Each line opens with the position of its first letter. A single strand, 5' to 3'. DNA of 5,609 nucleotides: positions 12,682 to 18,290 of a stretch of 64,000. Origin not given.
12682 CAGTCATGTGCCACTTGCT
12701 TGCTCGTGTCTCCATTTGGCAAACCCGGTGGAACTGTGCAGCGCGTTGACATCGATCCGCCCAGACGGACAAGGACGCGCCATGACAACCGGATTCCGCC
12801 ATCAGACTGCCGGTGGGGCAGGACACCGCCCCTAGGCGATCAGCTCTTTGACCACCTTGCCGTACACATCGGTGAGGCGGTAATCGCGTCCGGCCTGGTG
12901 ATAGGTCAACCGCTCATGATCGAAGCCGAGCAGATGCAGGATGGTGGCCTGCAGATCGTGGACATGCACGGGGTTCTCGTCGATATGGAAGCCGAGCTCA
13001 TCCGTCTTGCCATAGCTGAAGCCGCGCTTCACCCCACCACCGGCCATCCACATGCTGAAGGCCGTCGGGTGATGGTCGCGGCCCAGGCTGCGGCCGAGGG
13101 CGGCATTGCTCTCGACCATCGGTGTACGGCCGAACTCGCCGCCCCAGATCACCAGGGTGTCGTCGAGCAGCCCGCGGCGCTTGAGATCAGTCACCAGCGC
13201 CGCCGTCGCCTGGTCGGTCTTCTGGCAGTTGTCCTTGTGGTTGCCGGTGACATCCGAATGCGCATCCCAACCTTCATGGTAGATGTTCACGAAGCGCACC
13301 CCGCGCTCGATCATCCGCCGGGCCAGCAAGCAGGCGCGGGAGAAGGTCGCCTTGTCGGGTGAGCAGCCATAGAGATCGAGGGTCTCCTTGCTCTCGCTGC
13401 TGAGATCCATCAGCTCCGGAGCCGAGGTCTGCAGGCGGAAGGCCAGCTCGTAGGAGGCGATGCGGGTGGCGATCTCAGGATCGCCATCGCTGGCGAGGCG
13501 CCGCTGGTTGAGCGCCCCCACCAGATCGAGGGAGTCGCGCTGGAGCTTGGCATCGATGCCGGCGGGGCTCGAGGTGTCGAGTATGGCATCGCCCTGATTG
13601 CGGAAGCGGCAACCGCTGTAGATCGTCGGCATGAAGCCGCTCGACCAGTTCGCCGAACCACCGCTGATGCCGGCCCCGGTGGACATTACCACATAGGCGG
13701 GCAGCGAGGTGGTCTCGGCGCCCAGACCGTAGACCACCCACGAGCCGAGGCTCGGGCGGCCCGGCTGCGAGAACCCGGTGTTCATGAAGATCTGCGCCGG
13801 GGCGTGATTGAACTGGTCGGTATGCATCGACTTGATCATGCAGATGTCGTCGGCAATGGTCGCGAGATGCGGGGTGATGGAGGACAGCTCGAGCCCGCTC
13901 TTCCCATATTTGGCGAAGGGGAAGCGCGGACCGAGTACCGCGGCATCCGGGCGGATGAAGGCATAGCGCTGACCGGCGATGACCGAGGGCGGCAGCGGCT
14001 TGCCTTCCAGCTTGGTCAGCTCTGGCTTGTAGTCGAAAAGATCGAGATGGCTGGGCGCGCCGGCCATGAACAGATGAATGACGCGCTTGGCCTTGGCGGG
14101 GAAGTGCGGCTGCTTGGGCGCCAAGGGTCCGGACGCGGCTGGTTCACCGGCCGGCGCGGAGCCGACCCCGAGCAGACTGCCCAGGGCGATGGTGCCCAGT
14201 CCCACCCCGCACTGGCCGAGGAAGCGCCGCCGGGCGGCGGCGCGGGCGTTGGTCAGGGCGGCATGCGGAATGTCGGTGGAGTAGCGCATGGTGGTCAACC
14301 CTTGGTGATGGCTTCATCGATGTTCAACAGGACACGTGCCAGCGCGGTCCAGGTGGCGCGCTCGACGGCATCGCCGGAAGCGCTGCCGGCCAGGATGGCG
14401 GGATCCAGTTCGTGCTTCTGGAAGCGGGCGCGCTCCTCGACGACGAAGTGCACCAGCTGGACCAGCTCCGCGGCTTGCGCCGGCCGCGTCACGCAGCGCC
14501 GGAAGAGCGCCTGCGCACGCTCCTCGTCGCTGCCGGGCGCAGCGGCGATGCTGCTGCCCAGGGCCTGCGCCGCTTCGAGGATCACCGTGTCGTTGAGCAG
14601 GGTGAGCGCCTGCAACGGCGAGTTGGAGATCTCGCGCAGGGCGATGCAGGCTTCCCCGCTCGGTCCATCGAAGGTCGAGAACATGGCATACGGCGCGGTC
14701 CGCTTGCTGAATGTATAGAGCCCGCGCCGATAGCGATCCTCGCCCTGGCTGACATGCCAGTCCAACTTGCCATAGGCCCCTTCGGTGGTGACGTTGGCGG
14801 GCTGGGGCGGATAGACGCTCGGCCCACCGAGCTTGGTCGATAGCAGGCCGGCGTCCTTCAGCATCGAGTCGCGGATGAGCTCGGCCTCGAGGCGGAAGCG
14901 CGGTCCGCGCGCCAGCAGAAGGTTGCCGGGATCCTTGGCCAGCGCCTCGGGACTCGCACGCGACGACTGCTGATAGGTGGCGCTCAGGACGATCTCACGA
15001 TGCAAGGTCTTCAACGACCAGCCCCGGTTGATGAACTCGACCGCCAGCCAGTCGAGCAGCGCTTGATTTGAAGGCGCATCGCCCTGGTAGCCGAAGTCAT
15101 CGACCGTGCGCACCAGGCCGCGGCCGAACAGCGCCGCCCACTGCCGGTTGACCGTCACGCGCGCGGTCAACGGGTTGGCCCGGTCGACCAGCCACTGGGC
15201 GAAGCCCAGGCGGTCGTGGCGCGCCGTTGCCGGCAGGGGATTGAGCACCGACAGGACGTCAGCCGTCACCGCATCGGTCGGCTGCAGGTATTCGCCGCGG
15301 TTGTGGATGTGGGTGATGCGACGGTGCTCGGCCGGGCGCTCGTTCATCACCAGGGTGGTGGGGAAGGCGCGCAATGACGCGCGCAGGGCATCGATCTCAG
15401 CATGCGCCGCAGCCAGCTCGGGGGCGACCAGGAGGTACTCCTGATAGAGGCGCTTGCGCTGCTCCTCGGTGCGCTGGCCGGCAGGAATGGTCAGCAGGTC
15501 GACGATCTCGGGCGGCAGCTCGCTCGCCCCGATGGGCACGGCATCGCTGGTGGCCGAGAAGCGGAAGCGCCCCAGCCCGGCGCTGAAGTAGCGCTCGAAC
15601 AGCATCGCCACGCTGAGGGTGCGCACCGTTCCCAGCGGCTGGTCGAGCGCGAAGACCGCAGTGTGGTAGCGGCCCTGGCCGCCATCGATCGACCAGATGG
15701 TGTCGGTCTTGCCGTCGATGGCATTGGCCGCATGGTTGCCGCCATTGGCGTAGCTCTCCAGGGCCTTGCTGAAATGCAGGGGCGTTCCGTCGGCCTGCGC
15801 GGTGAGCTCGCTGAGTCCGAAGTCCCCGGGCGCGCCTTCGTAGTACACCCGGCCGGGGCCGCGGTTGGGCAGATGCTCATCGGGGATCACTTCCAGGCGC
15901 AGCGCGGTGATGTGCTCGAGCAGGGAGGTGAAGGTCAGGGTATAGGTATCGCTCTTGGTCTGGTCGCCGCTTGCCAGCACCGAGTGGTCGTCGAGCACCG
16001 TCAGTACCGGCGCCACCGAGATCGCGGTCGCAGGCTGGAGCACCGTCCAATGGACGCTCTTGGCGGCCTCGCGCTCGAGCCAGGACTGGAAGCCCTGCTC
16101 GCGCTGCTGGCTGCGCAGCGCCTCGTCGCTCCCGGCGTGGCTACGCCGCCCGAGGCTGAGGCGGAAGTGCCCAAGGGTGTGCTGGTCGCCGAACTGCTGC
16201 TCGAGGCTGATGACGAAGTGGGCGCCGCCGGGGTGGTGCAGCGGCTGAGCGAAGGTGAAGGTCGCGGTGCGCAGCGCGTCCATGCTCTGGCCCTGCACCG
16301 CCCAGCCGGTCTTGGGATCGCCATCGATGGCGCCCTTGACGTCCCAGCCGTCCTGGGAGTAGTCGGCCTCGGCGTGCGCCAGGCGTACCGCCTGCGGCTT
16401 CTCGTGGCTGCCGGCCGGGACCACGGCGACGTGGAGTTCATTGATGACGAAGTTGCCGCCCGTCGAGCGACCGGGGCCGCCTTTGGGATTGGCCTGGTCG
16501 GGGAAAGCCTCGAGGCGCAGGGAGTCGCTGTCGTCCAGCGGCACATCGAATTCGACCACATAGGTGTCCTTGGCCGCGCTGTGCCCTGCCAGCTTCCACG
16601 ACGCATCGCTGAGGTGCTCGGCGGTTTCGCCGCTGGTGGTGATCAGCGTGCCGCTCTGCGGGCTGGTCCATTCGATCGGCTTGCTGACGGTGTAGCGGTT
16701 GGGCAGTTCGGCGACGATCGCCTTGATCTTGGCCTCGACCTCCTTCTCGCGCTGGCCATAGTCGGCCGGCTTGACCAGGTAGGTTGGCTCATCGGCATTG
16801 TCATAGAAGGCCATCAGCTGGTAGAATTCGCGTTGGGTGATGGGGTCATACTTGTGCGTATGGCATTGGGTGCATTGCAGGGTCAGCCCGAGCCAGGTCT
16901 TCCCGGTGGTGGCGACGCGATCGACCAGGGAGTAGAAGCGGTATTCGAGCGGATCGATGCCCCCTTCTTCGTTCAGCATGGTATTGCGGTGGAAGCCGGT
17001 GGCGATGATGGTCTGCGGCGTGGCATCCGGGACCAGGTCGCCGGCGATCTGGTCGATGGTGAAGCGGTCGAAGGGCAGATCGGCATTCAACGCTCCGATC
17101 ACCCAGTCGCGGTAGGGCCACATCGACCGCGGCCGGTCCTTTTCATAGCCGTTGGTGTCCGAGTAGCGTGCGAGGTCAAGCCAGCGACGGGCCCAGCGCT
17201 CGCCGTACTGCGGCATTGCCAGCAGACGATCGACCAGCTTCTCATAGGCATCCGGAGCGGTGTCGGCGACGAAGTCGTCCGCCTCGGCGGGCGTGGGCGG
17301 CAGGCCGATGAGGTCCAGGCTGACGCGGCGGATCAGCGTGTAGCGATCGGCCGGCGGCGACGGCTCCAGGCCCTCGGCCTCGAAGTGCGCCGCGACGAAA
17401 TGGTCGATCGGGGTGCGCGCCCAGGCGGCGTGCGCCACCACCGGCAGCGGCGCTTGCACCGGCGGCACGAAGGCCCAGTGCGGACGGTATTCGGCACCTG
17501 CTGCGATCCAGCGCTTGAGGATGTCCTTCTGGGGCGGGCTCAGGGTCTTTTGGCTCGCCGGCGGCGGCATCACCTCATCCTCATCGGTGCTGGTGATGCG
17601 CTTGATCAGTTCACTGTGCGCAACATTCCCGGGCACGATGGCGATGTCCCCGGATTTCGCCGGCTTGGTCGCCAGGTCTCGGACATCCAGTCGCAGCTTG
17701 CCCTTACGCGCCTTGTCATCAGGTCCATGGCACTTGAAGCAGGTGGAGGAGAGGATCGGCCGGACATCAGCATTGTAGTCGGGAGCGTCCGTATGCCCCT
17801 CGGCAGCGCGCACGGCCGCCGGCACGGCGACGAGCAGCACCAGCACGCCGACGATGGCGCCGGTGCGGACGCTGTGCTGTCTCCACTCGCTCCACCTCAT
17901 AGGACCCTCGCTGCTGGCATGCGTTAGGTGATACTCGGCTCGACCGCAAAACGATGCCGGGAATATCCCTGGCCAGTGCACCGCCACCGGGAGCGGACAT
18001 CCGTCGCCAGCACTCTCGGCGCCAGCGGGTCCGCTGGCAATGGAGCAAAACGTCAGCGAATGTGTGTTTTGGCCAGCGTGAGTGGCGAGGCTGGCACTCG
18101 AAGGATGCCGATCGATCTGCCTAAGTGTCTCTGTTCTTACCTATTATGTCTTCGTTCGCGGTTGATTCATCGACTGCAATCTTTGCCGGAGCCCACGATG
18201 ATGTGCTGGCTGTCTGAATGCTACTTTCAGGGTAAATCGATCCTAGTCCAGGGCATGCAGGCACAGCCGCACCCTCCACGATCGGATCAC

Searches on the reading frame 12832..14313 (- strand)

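Call 57: search_protein_families(library=pfam, proteins=[window:12832-14313:-], max_evalue=0.00001)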
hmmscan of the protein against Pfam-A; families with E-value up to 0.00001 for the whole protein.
window:12832-14313:- (493 aa): 1 family
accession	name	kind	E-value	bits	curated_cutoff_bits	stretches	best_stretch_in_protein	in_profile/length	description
PF07394.17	DUF1501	-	4.9e-158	526.8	27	1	75-492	1-390/390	Protein of unknown function (DUF1501)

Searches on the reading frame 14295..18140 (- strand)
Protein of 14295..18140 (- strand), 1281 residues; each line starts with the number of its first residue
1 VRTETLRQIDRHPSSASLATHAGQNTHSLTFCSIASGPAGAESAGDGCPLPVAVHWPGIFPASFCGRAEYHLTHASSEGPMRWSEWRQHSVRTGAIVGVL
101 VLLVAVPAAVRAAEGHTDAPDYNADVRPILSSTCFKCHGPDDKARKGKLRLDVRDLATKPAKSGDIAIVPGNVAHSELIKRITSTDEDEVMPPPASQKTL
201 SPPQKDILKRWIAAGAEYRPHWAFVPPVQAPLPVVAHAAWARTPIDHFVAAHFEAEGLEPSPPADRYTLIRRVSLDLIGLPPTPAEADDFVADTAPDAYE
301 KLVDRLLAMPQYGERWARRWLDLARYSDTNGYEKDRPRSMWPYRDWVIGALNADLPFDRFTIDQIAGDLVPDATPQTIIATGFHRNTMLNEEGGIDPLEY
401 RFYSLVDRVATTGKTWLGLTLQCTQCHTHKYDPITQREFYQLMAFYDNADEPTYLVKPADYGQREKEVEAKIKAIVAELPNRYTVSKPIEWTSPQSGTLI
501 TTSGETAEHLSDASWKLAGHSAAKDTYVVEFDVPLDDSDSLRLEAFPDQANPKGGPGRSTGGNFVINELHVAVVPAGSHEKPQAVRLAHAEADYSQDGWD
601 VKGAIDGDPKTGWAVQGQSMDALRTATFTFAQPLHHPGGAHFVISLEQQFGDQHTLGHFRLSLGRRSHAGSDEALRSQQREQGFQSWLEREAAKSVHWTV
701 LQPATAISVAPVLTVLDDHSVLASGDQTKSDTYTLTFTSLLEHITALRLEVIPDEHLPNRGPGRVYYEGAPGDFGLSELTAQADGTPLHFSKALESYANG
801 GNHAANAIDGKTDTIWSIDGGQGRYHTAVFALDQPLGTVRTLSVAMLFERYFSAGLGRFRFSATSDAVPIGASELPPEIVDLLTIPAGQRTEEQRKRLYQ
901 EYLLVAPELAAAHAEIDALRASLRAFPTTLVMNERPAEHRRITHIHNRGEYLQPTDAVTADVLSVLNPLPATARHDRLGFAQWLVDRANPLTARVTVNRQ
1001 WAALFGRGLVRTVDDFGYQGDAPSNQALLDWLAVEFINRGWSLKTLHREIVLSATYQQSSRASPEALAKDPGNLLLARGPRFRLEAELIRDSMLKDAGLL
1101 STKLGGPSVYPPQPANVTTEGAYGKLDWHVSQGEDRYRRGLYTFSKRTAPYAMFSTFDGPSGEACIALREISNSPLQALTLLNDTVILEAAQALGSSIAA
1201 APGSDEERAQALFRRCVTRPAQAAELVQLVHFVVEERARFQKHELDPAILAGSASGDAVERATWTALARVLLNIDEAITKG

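Call 57: search_protein_families(library=pfam, proteins=[window:14295-18140:-], max_evalue=0.00001)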
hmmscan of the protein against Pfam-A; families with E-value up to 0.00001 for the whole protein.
window:14295-18140:- (1281 aa): 3 families
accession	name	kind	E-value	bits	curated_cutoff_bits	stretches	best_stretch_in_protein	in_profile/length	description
PF07587.16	PSD1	-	1.3e-93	313.4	28.5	1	976-1232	1-243/244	Protein of unknown function (DUF1553)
PF07583.16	PSCyt2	-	7.4e-87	291.1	29.8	1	244-450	1-208/209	Protein of unknown function (DUF1549)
PF07635.16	PSCyt1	-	1.2e-18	67.9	22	1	134-194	1-58/59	Planctomycete cytochrome C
